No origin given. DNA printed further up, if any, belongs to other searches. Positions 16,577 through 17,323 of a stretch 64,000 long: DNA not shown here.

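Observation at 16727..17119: Small protein with two HxTx motifs spaced ~65 residues apart: possible 2H phosphoesterase (LigT/Acb1-like)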

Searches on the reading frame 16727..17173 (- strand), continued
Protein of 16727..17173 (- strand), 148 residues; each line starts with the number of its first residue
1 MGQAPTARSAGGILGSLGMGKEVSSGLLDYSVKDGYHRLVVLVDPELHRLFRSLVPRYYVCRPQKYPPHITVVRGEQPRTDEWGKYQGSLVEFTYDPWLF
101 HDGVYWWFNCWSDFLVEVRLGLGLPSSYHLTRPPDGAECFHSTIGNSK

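Call 38: search_protein_families(library=pfam, alignment_id=A3, max_evalue=1)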
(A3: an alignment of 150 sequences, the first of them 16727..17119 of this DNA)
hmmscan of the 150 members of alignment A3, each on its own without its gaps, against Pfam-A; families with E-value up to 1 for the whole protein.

A. member 1, window:16727-17119:- (130 aa): 0 families

B. families by the number of members that match (of 150 scanned): 48 families (the first 25 are shown)
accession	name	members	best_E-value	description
PF22547.2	2H-SAK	140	1.8e-08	Swiss Army Knife, 2H phosphoesterase domain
PF13563.12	2_5_RNA_ligase2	42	0.00013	2'-5' RNA ligase superfamily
PF02834.22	LigT_PEase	15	4.9e-06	LigT like Phosphoesterase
PF05576.17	Peptidase_S37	1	0.0038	PS-10 peptidase S37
PF11630.13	Anti-LPS-SCYG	1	0.0046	Anti-lipopolysaccharide factor/Scygonadin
PF20508.3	DUF6734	1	0.012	Family of unknown function (DUF6734)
PF06113.17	BRE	1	0.015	Brain and reproductive organ-expressed protein (BRE)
PF02267.23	Rib_hydrolayse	1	0.023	ADP-ribosyl cyclase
PF07368.16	DUF1487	1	0.025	Protein of unknown function (DUF1487)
PF18561.7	Regnase_1_C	1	0.034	Endoribonuclease Regnase 1/ ZC3H12 C-terminal domain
PF14404.11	Strep_pep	1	0.038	Ribosomally synthesized peptide in Streptomyces species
PF25816.1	RamC_N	1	0.04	RamC, N-terminal domain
PF15232.11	DUF4585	1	0.041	Domain of unknown function (DUF4585)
PF00403.32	HMA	1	0.044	Heavy-metal-associated domain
PF19778.5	RE_endonuc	1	0.056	Endonuclease domain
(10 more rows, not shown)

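Call 39: search_solved_structures(query=A3, max_evalue=10, show_alignments=4)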
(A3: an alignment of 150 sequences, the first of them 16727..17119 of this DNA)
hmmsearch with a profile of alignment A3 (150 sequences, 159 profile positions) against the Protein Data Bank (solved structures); distinct sequences matched with E-value up to 10: 1.
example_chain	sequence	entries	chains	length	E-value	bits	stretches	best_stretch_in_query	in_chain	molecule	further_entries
6qe6_A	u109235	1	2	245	0.046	16.3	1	67-116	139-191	tRNA (Adenine(22)-N(1))-methyltransferase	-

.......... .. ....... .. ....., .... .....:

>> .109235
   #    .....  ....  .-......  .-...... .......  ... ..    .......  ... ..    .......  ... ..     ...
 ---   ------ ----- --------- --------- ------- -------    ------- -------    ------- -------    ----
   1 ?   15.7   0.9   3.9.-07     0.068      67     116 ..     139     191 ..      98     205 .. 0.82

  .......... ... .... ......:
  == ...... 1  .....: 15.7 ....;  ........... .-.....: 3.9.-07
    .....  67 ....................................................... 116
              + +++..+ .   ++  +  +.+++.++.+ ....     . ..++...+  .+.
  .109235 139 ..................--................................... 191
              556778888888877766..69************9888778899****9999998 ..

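Call 49: search_protein_families(library=pfam, proteins=[P0004, P0020, P0022, P0024, P0025, P0026, P0040, P0080, P0120, P0160], max_evalue=10)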
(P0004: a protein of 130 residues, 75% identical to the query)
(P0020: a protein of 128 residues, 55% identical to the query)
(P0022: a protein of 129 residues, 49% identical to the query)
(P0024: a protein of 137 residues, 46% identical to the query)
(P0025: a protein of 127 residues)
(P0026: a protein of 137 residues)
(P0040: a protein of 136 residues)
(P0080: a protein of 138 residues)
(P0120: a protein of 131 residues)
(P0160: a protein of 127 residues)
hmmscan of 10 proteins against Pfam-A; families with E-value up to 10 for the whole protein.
P0004 (130 aa): 1 family
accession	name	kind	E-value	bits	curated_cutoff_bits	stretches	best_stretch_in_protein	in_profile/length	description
PF22547.2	2H-SAK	-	0.0061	17.3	27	1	81-128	85-120/124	Swiss Army Knife, 2H phosphoesterase domain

P0020 (128 aa): 1 family
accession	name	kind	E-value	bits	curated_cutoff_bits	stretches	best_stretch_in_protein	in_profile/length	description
PF22547.2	2H-SAK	-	3.1e-05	24.7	27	1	81-127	87-121/124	Swiss Army Knife, 2H phosphoesterase domain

P0022 (129 aa): 1 family
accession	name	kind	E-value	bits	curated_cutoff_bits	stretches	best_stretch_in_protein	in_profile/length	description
PF22547.2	2H-SAK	-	0.00085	20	27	1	74-126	71-117/124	Swiss Army Knife, 2H phosphoesterase domain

P0024 (137 aa): 0 families

P0025 (127 aa): 1 family
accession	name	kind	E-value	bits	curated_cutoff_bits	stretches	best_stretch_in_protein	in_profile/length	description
PF22547.2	2H-SAK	-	0.0086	16.8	27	1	81-126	86-119/124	Swiss Army Knife, 2H phosphoesterase domain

P0026 (137 aa): 3 families
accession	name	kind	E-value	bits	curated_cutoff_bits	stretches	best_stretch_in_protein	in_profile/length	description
PF13563.12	2_5_RNA_ligase2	-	0.0019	18.7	27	1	25-94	77-145/152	2'-5' RNA ligase superfamily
PF11250.13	FAF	-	0.063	13.9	25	1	50-76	1-27/54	Fantastic Four meristem regulator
PF22547.2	2H-SAK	-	0.18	12.5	27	1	90-132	88-118/124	Swiss Army Knife, 2H phosphoesterase domain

P0040 (136 aa): 1 family
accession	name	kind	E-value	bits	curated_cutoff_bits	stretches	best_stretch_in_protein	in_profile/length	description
PF22547.2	2H-SAK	-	0.0049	17.6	27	1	41-132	27-118/124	Swiss Army Knife, 2H phosphoesterase domain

P0080 (138 aa): 1 family
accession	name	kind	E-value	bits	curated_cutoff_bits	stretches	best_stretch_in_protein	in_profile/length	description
PF22547.2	2H-SAK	-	6.2e-05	23.7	27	1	92-135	87-120/124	Swiss Army Knife, 2H phosphoesterase domain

P0120 (131 aa): 2 families
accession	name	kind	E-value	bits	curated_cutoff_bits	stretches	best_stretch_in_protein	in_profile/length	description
PF22547.2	2H-SAK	-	1.4e-05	25.8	27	1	84-128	85-117/124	Swiss Army Knife, 2H phosphoesterase domain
PF25816.1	RamC_N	-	0.04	13.8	27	1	31-75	20-65/191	RamC, N-terminal domain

P0160 (127 aa): 0 families

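Call 52: find_encoding_contigs(protein=P0004, flank=6000, max_places=2)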
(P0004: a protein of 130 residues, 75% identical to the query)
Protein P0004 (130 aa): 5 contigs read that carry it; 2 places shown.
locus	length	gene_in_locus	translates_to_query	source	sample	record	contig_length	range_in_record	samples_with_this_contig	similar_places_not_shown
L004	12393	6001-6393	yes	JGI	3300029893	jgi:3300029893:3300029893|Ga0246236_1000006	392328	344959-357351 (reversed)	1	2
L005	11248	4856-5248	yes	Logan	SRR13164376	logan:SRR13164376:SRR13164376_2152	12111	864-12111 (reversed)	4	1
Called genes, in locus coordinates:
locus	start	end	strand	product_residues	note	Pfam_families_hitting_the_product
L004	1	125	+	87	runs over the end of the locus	PF01381:HTH_3, PF13443:HTH_26 (weak), PF13560:HTH_31 (weak)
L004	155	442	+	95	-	-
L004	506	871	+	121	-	-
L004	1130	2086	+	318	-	-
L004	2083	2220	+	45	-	-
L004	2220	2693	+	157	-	-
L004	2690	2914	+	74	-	-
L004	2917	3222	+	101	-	-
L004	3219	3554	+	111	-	-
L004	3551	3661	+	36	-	-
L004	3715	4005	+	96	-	-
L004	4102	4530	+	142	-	-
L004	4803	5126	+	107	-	-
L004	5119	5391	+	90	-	PF26894:Phage_T4_Y07C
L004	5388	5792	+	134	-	-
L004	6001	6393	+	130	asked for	-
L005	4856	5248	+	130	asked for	-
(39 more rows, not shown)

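Call 53: find_encoding_contigs(protein=P0014, flank=6000, max_places=1)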
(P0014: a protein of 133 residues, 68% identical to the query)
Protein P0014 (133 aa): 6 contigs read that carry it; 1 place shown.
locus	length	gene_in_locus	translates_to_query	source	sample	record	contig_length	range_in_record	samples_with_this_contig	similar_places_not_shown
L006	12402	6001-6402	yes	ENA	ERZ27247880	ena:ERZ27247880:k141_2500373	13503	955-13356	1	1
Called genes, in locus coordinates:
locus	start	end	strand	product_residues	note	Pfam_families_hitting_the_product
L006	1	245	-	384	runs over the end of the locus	-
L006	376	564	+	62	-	-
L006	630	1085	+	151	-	-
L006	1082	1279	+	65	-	-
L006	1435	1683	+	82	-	-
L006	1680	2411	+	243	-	-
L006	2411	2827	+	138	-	PF04447:dATP-dGTP_PPHyd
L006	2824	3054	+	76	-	-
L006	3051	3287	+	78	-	-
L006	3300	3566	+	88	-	-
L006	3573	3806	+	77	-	-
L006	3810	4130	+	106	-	-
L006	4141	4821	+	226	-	-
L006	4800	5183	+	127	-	-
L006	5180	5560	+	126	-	-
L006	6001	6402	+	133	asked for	-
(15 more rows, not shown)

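Call 54: find_encoding_contigs(protein=P0020, flank=6000, max_places=1)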
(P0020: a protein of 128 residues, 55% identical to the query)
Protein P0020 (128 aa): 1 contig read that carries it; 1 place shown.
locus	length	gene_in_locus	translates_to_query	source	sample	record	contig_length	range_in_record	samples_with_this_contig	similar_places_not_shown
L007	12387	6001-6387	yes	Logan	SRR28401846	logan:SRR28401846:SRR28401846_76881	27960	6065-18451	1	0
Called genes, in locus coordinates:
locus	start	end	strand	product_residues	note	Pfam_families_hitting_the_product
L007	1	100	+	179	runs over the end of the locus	-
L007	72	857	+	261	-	PF04542:Sigma70_r2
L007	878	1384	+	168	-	-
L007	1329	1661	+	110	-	-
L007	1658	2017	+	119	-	-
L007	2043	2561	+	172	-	-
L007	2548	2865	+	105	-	-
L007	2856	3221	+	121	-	-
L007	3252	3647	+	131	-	-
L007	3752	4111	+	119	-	-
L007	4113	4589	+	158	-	-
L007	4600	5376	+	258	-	PF14243:R2K_3, PF18299:R2K_2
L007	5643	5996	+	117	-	-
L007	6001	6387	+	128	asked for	-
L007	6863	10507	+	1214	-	PF02811:PHP, PF07733:DNA_pol3_alpha, PF17657:DNA_pol3_finger, PF14579:HHH_6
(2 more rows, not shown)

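Call 65: find_homologous_proteins(query=A3, max_evalue=0.001)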
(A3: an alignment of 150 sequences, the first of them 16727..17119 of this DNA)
Query A3 (150 sequences) (130 aa, profile of the alignment): 329 proteins with E <= 0.001 among 2235 candidates; the best 120 are listed.
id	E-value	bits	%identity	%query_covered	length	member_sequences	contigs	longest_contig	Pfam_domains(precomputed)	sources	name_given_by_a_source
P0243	1.9e-57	211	44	96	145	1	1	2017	-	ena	-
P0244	6.6e-57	209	44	96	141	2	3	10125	PF22547.3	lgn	-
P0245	8.6e-57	209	45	96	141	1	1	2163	-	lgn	-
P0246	1.1e-56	209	43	96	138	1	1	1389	-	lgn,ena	-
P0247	1.7e-56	208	48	96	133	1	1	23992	-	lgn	-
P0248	2.6e-56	207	45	96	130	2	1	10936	-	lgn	-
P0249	4.6e-56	207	46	96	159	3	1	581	-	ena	-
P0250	5.6e-56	206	48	96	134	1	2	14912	-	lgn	-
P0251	5.9e-56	206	49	96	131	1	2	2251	-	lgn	-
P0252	9.7e-56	205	42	96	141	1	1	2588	-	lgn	-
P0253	1.8e-55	205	43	97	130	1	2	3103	-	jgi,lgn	jgi:hypothetical protein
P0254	1.9e-55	205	47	96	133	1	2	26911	-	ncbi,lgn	-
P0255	3.2e-55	204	52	96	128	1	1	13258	-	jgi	-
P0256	5.2e-55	203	47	96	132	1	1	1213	-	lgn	-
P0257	7.0e-55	203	48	85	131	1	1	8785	-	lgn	-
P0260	1.4e-54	202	43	96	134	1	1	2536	PF22547.3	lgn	-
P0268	2.3e-54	201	48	96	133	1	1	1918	PF22547.3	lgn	-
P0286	2.1e-53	198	48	96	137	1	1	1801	PF22547.3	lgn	-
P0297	7.9e-53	196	39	96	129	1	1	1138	PF22547.3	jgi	jgi:hypothetical protein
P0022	8.6e-53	196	49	96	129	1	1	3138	-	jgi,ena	jgi:hypothetical protein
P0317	7.7e-52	193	41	96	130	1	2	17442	PF22547.3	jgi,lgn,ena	-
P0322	2.4e-51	191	44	96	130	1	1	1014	PF22547.3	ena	-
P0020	6.5e-51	190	55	97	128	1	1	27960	-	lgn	-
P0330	8.7e-51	189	38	96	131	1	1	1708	PF22547.3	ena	-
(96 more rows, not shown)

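Call 69: find_related_loci(query=A1, collection=viral_contigs, flank=6000)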
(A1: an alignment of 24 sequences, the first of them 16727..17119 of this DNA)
Query A1 (130 aa) in viral_contigs; peptide patterns used: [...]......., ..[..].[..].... (x = any residue, [..] = any of these).
30 stretches matched a pattern; 13 encode a relative of the query (tblastn E <= 1e-3); 13 distinct loci.
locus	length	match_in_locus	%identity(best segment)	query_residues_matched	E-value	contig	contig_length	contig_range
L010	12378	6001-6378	75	5-130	1e-64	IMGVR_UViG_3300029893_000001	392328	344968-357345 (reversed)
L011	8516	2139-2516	66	6-130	2e-54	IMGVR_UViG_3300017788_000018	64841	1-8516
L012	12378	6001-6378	68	6-130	5e-54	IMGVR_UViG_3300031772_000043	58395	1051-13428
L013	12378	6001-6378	47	6-130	8e-32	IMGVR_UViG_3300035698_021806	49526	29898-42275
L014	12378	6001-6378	45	6-130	4e-30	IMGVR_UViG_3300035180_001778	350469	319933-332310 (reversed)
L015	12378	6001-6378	45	6-130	4e-30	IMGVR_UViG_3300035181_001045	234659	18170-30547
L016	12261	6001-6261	56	46-130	5e-27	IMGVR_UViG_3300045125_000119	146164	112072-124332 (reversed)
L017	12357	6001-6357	44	10-130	2e-26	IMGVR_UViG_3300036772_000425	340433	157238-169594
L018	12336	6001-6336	40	20-130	1e-24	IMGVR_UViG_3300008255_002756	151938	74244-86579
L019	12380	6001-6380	43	6-130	2e-25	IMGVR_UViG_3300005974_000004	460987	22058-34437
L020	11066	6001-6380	43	6-130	2e-25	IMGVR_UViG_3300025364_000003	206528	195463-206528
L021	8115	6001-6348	44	6-119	4e-21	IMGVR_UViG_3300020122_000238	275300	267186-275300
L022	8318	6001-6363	41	6-130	2e-21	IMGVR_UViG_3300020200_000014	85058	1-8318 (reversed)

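Call 70: find_related_loci(query=A1, collection=genome_contigs, flank=6000)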
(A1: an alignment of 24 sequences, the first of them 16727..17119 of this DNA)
Query A1 (130 aa) in genome_contigs; peptide patterns used: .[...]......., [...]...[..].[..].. (x = any residue, [..] = any of these).
5 stretches matched a pattern, but none encodes a relative of the query by tblastn (E <= 1e-3).

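Call 88: get_annotated_region(hit=H7, flank=5000)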
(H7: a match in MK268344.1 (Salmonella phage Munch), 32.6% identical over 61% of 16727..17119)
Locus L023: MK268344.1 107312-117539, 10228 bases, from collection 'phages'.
description: Salmonella phage Munch, complete genome.
organism: Salmonella phage Munch (NCBI taxid 2500169)
taxonomy: Viruses; Duplodnaviria; Heunggongvirae; Uroviricota; Caudoviricetes
host: Salmonella; source: cattle feedlot in south Texas; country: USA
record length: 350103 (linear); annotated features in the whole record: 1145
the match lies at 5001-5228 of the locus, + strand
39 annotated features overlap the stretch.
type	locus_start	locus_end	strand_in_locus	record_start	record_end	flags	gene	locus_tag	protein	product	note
CDS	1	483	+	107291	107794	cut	-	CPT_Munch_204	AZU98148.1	hypothetical protein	-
regulatory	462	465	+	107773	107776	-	-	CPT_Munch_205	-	ribosome_binding_site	CPT_Munch_205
CDS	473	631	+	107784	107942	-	-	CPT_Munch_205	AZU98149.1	hypothetical protein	-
regulatory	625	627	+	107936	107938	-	-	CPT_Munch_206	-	ribosome_binding_site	CPT_Munch_206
CDS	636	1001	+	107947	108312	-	-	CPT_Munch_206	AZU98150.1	hypothetical protein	-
regulatory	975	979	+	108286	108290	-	-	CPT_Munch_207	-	ribosome_binding_site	CPT_Munch_207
CDS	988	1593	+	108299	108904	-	-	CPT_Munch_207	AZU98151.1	hypothetical protein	-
regulatory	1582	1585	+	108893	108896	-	-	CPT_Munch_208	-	ribosome_binding_site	CPT_Munch_208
CDS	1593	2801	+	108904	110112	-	-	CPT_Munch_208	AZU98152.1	RNA ligase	-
regulatory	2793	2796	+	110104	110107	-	-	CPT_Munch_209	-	ribosome_binding_site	CPT_Munch_209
CDS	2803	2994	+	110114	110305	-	-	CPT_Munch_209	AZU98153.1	hypothetical protein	-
regulatory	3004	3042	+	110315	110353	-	-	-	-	terminator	-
regulatory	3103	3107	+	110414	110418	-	-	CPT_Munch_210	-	ribosome_binding_site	CPT_Munch_210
CDS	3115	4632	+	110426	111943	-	-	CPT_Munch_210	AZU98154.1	hypothetical protein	-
regulatory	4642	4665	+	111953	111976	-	-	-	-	terminator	-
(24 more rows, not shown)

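Call 89: get_annotated_region(hit=H9, flank=5000)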
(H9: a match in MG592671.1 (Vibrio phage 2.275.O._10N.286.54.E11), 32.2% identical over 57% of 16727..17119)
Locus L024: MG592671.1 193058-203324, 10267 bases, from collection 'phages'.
description: Vibrio phage 2.275.O._10N.286.54.E11, partial genome.
organism: Vibrio phage 2.275.O._10N.286.54.E11 (NCBI taxid 1881285)
taxonomy: Viruses; Duplodnaviria; Heunggongvirae; Uroviricota; Caudoviricetes
host: Vibrio cyclitrophicus; source: iron chloride precipitation of 0.2um-filtered seawater, resuspended in oxalate solution; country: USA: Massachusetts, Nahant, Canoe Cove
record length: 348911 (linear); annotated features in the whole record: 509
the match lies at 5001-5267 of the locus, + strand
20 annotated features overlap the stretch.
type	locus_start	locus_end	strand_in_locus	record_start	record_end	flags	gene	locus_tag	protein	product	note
CDS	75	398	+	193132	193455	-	-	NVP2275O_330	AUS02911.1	hypothetical protein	NVP2275O_330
CDS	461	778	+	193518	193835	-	-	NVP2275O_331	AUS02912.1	TMhelix containing protein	NVP2275O_331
tRNA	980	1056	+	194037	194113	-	-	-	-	tRNA-Ser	anticodon:ACT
CDS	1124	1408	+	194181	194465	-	-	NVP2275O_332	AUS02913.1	TMhelix containing protein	NVP2275O_332; tara_best_match:OM-RGC.v1.029264835; pfam:PF10507|egg:ENOG4111UFU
CDS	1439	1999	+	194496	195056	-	-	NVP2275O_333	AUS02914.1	coil containing protein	NVP2275O_333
CDS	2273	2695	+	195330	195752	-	-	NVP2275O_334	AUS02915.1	hypothetical protein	NVP2275O_334; cvp_best_match:RF_PEP_414087083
CDS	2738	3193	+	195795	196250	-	-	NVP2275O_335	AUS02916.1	hypothetical protein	NVP2275O_335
CDS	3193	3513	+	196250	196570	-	-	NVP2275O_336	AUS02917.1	hypothetical protein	NVP2275O_336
CDS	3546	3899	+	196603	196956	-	-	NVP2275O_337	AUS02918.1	formate C-acetyltransferase glycine radical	NVP2275O_337; aclame_best_match:protein:vir:103532; tara_best_match:OM-RGC.v1.027779924; ...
CDS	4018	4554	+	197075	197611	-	-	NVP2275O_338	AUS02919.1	hypothetical protein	NVP2275O_338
CDS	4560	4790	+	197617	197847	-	-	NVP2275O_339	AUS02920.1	hypothetical protein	NVP2275O_339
CDS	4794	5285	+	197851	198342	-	-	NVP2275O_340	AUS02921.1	hypothetical protein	NVP2275O_340; tara_best_match:OM-RGC.v1.022707591; cvp_best_match:RF_PEP_414087096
CDS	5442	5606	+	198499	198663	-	-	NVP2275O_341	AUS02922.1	hypothetical protein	NVP2275O_341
CDS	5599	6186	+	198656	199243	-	-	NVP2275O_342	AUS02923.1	hypothetical protein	NVP2275O_342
CDS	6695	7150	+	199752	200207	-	-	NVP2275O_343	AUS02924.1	CreA protein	NVP2275O_343; aclame_best_match:protein:vir:106195; tara_best_match:OM-RGC.v1.024605567; ...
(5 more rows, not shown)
